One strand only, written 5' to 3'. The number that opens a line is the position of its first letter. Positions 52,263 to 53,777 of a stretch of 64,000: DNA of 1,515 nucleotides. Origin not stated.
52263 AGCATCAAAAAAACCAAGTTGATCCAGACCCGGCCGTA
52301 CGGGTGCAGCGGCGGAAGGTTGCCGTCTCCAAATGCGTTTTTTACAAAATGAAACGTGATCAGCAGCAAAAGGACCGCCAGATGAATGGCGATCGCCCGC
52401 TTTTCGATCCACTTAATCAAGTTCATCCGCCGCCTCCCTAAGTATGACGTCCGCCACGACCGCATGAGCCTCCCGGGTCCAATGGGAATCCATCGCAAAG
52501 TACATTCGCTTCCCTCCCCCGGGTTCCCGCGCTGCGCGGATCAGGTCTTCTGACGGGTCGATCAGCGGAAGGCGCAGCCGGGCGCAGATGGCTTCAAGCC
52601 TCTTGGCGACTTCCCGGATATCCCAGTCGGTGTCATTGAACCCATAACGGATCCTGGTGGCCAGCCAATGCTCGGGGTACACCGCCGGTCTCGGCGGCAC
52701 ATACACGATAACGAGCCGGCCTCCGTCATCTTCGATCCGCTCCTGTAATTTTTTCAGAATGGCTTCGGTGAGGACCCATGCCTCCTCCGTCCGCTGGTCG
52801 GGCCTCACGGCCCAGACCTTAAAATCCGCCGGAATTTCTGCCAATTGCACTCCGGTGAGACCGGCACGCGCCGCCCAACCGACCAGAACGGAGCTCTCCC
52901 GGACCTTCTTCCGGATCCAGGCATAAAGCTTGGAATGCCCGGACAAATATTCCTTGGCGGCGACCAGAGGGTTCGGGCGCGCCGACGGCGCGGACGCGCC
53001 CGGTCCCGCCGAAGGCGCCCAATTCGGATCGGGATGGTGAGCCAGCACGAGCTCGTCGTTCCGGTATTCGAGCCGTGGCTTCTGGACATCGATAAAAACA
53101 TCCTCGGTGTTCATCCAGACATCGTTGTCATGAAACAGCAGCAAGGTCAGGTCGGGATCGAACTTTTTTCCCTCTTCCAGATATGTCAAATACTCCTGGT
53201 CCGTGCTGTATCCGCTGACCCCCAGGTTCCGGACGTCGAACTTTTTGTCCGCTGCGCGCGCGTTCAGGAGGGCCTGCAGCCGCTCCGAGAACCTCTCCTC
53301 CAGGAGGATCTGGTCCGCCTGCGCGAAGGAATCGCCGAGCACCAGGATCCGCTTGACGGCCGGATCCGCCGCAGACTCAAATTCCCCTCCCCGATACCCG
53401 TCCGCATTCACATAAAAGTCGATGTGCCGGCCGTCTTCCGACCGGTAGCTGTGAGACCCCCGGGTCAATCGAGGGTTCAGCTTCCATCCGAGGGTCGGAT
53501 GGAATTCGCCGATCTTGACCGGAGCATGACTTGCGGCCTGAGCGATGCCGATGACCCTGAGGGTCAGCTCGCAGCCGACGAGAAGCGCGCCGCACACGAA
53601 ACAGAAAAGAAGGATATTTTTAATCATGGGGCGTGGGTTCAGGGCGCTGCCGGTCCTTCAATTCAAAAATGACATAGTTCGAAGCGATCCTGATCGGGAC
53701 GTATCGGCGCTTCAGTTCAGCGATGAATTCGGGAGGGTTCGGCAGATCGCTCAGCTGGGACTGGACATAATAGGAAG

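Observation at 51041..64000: Reiterated GT-C / DHHW-SGNH / polyprenyl-P-sugar-synthase modules forming a periplasmic glycan-decoration array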

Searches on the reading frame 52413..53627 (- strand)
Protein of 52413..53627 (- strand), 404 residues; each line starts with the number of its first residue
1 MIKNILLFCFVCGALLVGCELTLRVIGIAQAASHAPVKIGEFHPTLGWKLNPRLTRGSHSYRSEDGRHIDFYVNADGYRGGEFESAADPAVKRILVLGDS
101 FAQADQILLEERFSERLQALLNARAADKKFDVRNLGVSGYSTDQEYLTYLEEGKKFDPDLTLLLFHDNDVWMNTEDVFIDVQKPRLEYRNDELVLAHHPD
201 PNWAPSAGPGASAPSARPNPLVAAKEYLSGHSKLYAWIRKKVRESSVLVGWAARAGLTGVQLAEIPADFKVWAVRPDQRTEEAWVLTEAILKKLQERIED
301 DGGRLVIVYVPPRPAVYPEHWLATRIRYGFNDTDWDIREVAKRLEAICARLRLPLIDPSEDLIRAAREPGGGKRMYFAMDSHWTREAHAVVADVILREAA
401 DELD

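Call 4: search_protein_families(library=pfam, proteins=[window:52413-53627:-], max_evalue=0.01)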
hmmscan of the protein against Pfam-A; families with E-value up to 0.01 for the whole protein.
window:52413-53627:- (404 aa): 4 families
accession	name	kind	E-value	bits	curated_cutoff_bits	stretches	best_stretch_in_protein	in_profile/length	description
PF13472.12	Lipase_GDSL_2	-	1.2e-10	42.6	32.9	1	96-318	1-155/178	GDSL-like Lipase/Acylhydrolase family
PF16822.11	ALGX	-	2.6e-08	34.3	26.5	1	275-398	16-129/268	SGNH hydrolase-like domain, acetyltransferase AlgX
PF19040.6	SGNH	-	0.00021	21.6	27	0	283-396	129-247/248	SGNH domain (fused to AT3 domains)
PF00657.28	Lipase_GDSL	-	0.0032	18.1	23.6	0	94-179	1-94/208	GDSL-like Lipase/Acylhydrolase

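Call 17: search_protein_families(library=ncbifam, proteins=[window:52413-53627:-], max_evalue=0.01)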
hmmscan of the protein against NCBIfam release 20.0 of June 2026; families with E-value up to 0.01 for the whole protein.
window:52413-53627:- (404 aa): 0 families

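Call 19: find_homologous_proteins(query=window:52413-53627:-, max_evalue=0.00001)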
Query window:52413-53627:- (404 aa): 519 proteins with E <= 0.00001 among 8000 candidates; the best 120 are listed.
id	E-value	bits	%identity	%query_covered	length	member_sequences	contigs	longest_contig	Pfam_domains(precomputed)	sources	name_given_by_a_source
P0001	5.9e-275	929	100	100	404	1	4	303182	PF16822.12,PF13472.13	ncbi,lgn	-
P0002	5.5e-110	386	65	62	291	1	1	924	PF16822.12,PF03441.20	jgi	jgi:hypothetical protein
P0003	2.5e-62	229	36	98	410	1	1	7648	PF13472.13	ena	-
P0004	6.9e-60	221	35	98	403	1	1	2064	PF16822.12,PF13472.13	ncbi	-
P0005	5.3e-59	218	35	96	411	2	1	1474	PF16822.12,PF13472.13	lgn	-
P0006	3.3e-56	209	37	86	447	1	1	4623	PF13472.13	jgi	jgi:hypothetical protein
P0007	3.3e-55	206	32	98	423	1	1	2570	PF16822.12,PF13472.13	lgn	-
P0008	3.9e-53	199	34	97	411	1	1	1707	PF16822.12,PF13472.13,PF00657.29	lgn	-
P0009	1.8e-52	197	33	88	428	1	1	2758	PF16822.12,PF13472.13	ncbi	-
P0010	2.4e-52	196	34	88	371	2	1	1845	PF13472.13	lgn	-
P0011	1.2e-51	194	34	98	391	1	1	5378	PF16822.12,PF13472.13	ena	-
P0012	8.5e-51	191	33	90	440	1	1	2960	PF16822.12,PF13472.13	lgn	-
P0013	1.1e-50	191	31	98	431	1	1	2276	PF16822.12,PF13472.13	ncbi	-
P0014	4.8e-46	175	33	93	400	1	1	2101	PF16822.12,PF13472.13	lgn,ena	-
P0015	4.9e-46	175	30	95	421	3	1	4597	PF16822.12,PF13472.13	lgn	-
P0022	9.6e-39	151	28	100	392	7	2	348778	PF16822.12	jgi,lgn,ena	-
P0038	6.7e-31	126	31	88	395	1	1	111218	PF16822.12,PF13472.13,PF00657.29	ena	-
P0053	3.7e-24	103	28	89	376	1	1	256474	PF16822.12,PF13472.13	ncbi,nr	ncbi:MAG: GDSL-type esterase/lipase family protein [Syntrophales bacterium]|nr:GDSL-type esterase/li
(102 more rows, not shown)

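Call 22: find_related_loci(query=A1, collection=genome_contigs, flank=10000)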
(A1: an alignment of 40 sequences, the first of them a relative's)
Query A1 (404 aa) in genome_contigs; peptide patterns used: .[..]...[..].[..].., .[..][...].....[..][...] (x = any residue, [..] = any of these).
600 stretches matched a pattern (row limit reached: there are more); 542 encode a relative of the query (tblastn E <= 1e-3); the best 80 are kept; 80 distinct loci.
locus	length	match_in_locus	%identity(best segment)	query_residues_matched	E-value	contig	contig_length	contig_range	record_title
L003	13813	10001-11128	34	11-395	9e-58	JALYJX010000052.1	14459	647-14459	MAG: Gemmatimonadota bacterium isolate CAM bin15 SD1481_NODE_251_length_14459_cov_0.821030, whole genome shotgun sequenc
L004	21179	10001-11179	31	1-395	8e-55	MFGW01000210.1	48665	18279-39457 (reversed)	MAG: Candidatus Fischerbacteria bacterium RBG_13_37_8 RBG_13_scaffold_672, whole genome shotgun sequence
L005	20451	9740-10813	32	32-395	2e-54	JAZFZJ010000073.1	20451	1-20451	MAG: Nitrospirales bacterium isolate MT6bin.22 MT6bin.22_73, whole genome shotgun sequence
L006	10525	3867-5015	34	26-395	2e-47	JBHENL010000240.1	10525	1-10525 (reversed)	MAG: Gemmatimonadota bacterium isolate S5_bin.12.orig S5_k141_2993541, whole genome shotgun sequence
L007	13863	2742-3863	32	4-395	3e-47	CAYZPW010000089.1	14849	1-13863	MAG TPA_asm: uncultured bacterium isolate binchicken_co34_581 genome assembly, contig: NODE_6700_length_14849_cov_6.5982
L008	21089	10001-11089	30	5-395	3e-45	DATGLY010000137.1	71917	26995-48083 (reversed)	MAG TPA_asm: Bryobacteraceae bacterium isolate SMAG_U9898 k141_356968, whole genome shotgun sequence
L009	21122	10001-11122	31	4-395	5e-45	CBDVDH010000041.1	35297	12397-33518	MAG TPA_asm: uncultured bacterium isolate SRR21487742_binner12_Refined_110 genome assembly, contig: ERZ26661670.336, who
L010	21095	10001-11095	31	4-395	1e-44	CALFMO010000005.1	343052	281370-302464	MAG TPA_asm: uncultured Acidobacteriaceae bacterium isolate SRR5457059_bin.63_CONCOCT_v1.1_MAG genome assembly, contig:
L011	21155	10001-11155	29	5-401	4e-44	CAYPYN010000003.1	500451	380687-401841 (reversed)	MAG TPA_asm: uncultured Bacteroidota bacterium isolate binchicken_co130_117 genome assembly, contig: NODE_10_length_5004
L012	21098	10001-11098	32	1-384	1e-43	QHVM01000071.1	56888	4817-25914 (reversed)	MAG: Acidobacteria bacterium isolate AA32 14_1009_16_40cm_scaffold_8348_curated, whole genome shotgun sequence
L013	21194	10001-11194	31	1-395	7e-44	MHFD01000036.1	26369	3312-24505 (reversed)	MAG: Omnitrophica bacterium RBG_13_46_9 RBG_13_scaffold_2248, whole genome shotgun sequence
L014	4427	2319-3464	32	1-397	9e-43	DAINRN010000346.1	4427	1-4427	MAG TPA_asm: Acidobacteriota bacterium isolate CTOTU25978 NODE_6970_length_4427_cov_3.450823, whole genome shotgun seque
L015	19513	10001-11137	30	1-395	6e-42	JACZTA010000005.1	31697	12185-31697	MAG: Bacteroidetes bacterium isolate B12T1B10 B12T1B10_NODE553, whole genome shotgun sequence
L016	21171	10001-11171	34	2-395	1e-43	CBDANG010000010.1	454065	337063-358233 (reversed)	MAG: Longimicrobiales bacterium isolate 4ff8b307-611f-46ce-b64a-39cb625f8d25 genome assembly, contig: contig_10, whole g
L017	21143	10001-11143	30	1-395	6e-40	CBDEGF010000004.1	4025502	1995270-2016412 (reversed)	MAG: Candidatus Marinacidobacterales bacterium isolate c082ba49-c445-4dc2-813e-242f56799b7a genome assembly, contig: con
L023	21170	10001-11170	28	1-396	1e-40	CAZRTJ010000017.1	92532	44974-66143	MAG TPA_asm: uncultured Bacteroidota bacterium isolate binchicken_co16_206 genome assembly, contig: NODE_408_length_9253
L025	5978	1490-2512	31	41-397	7e-35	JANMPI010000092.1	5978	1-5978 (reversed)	MAG: Acidobacteriota bacterium isolate OTE_51_metabat_485 OTE_51_k141_1167717, whole genome shotgun sequence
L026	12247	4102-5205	28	2-384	6e-34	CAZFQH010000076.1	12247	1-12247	MAG TPA_asm: uncultured Acidobacteriota bacterium isolate SRP128246_co1_10 genome assembly, contig: NODE_12440_length_12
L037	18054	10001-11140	30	3-396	1e-34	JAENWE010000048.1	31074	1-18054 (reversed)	MAG: Vicinamibacteria bacterium isolate 3_4_m_bin2 c_000000244393, whole genome shotgun sequence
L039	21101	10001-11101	29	9-403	7e-30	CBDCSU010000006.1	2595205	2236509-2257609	MAG: Candidatus Latescibacterota bacterium isolate 2ecd85b3-648f-40fe-bdc7-c449d976e5a8 genome assembly, contig: contig_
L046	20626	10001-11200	28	1-400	8e-27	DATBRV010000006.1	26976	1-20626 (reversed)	MAG TPA_asm: Myxococcota bacterium isolate SMAG_U4138 k141_3243540, whole genome shotgun sequence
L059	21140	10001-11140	28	3-396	2e-24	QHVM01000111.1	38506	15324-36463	MAG: Acidobacteria bacterium isolate AA32 14_1009_16_40cm_scaffold_22727_curated, whole genome shotgun sequence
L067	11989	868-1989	25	6-401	2e-23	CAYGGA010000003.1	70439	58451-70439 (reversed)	MAG TPA_asm: uncultured Gammaproteobacteria bacterium isolate ERP113451_co3_23 genome assembly, contig: NODE_152_length_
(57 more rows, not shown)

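Call 24: find_encoding_contigs(protein=P0022, flank=8000, max_places=2)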
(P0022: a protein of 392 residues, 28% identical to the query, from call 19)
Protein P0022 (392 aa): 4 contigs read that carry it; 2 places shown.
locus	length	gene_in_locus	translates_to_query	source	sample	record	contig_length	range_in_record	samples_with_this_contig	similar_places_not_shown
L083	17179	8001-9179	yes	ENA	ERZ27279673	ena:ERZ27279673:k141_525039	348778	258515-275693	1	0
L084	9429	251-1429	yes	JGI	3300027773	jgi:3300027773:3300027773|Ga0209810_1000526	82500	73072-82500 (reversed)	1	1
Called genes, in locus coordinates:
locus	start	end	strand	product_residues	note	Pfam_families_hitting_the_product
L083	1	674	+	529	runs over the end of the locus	PF13231:PMT_2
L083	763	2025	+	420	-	PF05697:Trigger_N, PF05698:Trigger_C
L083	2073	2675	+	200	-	PF00574:CLP_protease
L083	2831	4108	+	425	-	PF06689:zf-C4_ClpX, PF00493:MCM (weak), PF00158:Sigma54_activat (faint), PF01078:Mg_chelatase (faint), PF00004:AAA, PF07724:AAA_2, PF07728:AAA_5 (weak), PF10431:ClpB_D2-small, +1 more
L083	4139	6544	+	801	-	PF02190:LON_substr_bdg, PF07728:AAA_5 (weak), PF00004:AAA, PF22667:Lon_lid, PF05362:Lon_C, PF13541:ChlI (weak)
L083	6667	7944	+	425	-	PF07498:Rho_N, PF07497:Rho_RNA_bind, PF00006:ATP-synt_ab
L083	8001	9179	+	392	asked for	PF16822:ALGX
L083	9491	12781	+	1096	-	PF13620:CarboxypepD_reg, PF25183:OMP_b-brl_4, PF00593:TonB_dep_Rec_b-barrel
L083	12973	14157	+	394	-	PF04909:Amidohydro_2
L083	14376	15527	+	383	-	PF04909:Amidohydro_2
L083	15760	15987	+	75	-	-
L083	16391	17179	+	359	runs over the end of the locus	PF13360:PQQ_2 (faint), PF17170:DUF5128 (faint), PF08450:SGL (faint), PF24684:Vgb_lyase (faint), PF01436:NHL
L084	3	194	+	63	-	?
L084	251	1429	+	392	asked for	PF16822:ALGX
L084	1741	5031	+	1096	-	PF13620:CarboxypepD_reg, PF25183:OMP_b-brl_4, PF00593:TonB_dep_Rec_b-barrel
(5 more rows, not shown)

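Call 25: find_encoding_contigs(protein=P0038, flank=8000, max_places=2)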
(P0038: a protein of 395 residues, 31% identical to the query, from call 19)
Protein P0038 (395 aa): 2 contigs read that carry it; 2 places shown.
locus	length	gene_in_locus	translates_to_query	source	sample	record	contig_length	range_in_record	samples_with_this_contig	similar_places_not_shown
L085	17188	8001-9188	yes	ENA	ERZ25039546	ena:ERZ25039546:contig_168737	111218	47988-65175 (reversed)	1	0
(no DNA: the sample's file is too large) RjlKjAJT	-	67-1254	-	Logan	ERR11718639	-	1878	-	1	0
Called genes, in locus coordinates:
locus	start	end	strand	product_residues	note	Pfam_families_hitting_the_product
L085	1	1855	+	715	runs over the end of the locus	-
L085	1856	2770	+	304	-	PF01370:Epimerase, PF04321:RmlD_sub_bind, PF16363:GDP_Man_Dehyd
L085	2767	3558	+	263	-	PF00535:Glycos_transf_2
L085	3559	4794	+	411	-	PF08421:Methyltransf_13, PF13489:Methyltransf_23, PF08241:Methyltransf_11 (faint), PF08242:Methyltransf_12 (weak), PF08484:Methyltransf_14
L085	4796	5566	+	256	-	PF00483:NTP_transferase, PF12804:NTP_transf_3 (weak)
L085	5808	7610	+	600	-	-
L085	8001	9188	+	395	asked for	PF00657:Lipase_GDSL (faint), PF13472:Lipase_GDSL_2, PF16822:ALGX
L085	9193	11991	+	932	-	PF02543:Carbam_trans_N, PF16861:Carbam_trans_C, PF13489:Methyltransf_23, PF13847:Methyltransf_31, PF08241:Methyltransf_11, PF08242:Methyltransf_12, PF13649:Methyltransf_25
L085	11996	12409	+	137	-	-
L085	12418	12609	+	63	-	PF19451:DUF5989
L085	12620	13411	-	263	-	PF00535:Glycos_transf_2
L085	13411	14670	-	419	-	-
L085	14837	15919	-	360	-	-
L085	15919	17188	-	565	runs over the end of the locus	-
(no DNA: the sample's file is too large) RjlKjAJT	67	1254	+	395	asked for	PF00657:Lipase_GDSL (faint), PF13472:Lipase_GDSL_2, PF16822:ALGX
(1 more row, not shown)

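Call 26: find_encoding_contigs(protein=P0053, flank=8000, max_places=2)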
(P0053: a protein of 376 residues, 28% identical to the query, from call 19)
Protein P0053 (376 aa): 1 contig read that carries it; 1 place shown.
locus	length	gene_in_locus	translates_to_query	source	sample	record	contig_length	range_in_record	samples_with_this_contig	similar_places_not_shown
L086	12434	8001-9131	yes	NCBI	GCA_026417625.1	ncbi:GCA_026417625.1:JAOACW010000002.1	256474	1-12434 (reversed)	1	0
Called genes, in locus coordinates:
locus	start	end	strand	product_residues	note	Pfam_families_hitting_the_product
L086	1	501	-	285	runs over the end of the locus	PF00763:THF_DHG_CYH, PF02882:THF_DHG_CYH_C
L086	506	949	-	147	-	PF09917:DUF2147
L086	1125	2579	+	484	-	PF00501:AMP-binding, PF13193:AMP-binding_C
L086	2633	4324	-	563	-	PF00501:AMP-binding, PF13193:AMP-binding_C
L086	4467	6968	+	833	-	-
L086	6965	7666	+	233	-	PF00535:Glycos_transf_2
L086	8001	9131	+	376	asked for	PF13472:Lipase_GDSL_2 (weak), PF16822:ALGX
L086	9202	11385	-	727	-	PF02665:Nitrate_red_gam (weak), PF12838:Fer4_7 (faint), PF12797:Fer4_2 (weak), PF13237:Fer4_10, PF13183:Fer4_8 (faint), PF13187:Fer4_9 (faint), PF13534:Fer4_17 (faint), PF02754:CCG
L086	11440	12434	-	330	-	PF01012:ETF, PF00766:ETF_alpha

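Call 28: search_protein_families(library=pfam, proteins=[L011:8526-9962:+, L023:8260-10026:+, L025:3-1337:+, L026:1012-4068:+, L037:10903-12816:+, L039:11224-12468:+, L046:11225-12793:+, L059:11025-12530:+, L067:1953-3542:+, L067:5408-6691:+], max_evalue=0.01)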
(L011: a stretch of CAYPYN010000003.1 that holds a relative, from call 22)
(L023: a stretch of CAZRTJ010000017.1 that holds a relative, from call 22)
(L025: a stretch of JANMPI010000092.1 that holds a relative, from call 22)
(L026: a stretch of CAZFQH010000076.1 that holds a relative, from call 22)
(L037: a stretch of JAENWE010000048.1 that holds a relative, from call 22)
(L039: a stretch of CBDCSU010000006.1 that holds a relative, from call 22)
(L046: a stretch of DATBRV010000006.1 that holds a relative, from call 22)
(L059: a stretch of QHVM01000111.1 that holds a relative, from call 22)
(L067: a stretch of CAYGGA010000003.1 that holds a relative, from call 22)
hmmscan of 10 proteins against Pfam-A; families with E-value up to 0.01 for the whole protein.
L011:8526-9962:+ (479 aa): 1 family
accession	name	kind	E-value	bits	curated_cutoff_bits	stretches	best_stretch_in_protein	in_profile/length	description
PF04932.20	Wzy_C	-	1.9e-05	24.9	31.7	1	260-392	6-149/149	O-Antigen ligase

L023:8260-10026:+ (589 aa): 0 families

L025:3-1337:+ (445 aa): 1 family
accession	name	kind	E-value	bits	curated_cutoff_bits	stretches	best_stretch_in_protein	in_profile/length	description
PF02366.24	PMT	-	0.00025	21.1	22.7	1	148-264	81-198/245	Dolichyl-phosphate-mannose-protein mannosyltransferase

L026:1012-4068:+ (1019 aa): 2 families
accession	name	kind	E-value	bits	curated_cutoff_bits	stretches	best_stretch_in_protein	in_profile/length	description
PF01564.23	Spermine_synth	-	4.5e-15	56.1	22.9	1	766-891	4-129/186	Spermine/spermidine synthase domain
PF07690.21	MFS_1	-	3.2e-08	33.3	33.4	1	265-615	1-316/347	Major Facilitator Superfamily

L037:10903-12816:+ (638 aa): 3 families
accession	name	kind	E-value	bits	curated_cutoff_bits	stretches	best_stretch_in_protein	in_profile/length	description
PF01663.27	Phosphodiest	-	3.1e-14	53.8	23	2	293-345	167-223/342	Type I phosphodiesterase / nucleotide pyrophosphatase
PF01676.23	Metalloenzyme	-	4e-05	23.7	24.3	1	293-391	154-250/252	Metalloenzyme superfamily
PF00884.28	Sulfatase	-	7.1e-05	22.7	25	1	308-390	204-300/301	Sulfatase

L039:11224-12468:+ (415 aa): 6 families
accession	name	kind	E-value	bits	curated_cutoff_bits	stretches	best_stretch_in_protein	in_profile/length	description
PF07690.21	MFS_1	-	3.3e-31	108.9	33.4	2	31-329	8-304/347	Major Facilitator Superfamily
PF12832.13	MFS_1_like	-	8.1e-09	35.4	25.2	1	234-383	216-366/373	MFS_1 like family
PF05977.19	MFS_3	-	0.00019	20.5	27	1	59-135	52-131/524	Transmembrane secretion effector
PF00083.30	Sugar_tr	-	0.00076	18.9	22.3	1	56-159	48-153/452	Sugar (and other) transporter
PF01306.25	LacY_symp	-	0.0072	15.6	24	0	243-284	20-61/413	LacY proton/sugar symporter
PF06609.19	TRI12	-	0.0088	15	23.2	0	66-121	90-145/599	Fungal trichothecene efflux pump (TRI12)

L046:11225-12793:+ (523 aa): 1 family
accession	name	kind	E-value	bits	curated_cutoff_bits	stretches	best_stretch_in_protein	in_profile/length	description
PF02694.21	UPF0060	-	0.0024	18.5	24.9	1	268-354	12-101/107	Uncharacterised BCR, YnfA/UPF0060 family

L059:11025-12530:+ (502 aa): 1 family
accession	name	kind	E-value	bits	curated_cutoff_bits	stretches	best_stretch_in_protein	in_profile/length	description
PF04932.20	Wzy_C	-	3e-17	63.3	31.7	1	284-419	5-149/149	O-Antigen ligase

L067:1953-3542:+ (530 aa): 1 family
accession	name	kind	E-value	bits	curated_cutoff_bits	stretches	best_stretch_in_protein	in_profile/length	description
PF13231.12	PMT_2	-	2.7e-08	34.6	26.1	1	78-249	2-159/160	Dolichyl-phosphate-mannose-protein mannosyltransferase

L067:5408-6691:+ (428 aa): 1 family
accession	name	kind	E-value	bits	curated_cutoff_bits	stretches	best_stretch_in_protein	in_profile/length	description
PF01943.22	Polysacc_synt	-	1.3e-16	61.3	28.2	1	19-291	1-272/274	Polysaccharide biosynthesis protein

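Call 74: predict_structure(alignment_id=A1)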
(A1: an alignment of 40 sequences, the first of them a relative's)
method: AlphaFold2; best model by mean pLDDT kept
length: 404 residues; sequences in the alignment: 40
mean_pLDDT: 89.5   pTM: 0.88
mean pLDDT of the five models: 89.5, 88.1, 87.9, 87.7, 86.1
residues with pLDDT >= 90: 274; 70-90: 95; 50-70: 25; < 50: 10
segments of 3 or more residues with pLDDT < 50: 32-35, 209-212
pLDDT, mean of each block of 10 residues (from residue 1): 94 96 80 57 95 82 81 92 83 97 95 97 94 96 98 96 98 91 95 95 69 63 86 88 77 66 80 97 98 98 98 96 91 97 98 98 92 86 96 96 84
secondary structure, 60 per line:
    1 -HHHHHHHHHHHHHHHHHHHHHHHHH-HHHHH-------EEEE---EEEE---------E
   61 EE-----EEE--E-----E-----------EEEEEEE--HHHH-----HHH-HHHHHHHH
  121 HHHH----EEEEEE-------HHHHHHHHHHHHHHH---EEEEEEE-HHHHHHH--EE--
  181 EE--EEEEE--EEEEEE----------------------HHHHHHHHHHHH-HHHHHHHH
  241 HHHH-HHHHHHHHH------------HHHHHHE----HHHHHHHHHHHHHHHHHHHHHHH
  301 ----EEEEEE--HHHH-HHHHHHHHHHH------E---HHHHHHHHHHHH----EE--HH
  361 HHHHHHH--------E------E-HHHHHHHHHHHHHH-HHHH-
elements in order: H2-26 H28-32 E40-43 E47-50 E60-62 E68-70 E91-97 H100-103 H113-124 E129-134 H142-156 E160-166 H168-174 E185-189 E192-197 H220-231 H233-244 H246-254 H267-272 H278-300 E305-310 H313-316 H318-328 H339-350 H359-367 H385-398 H400-403
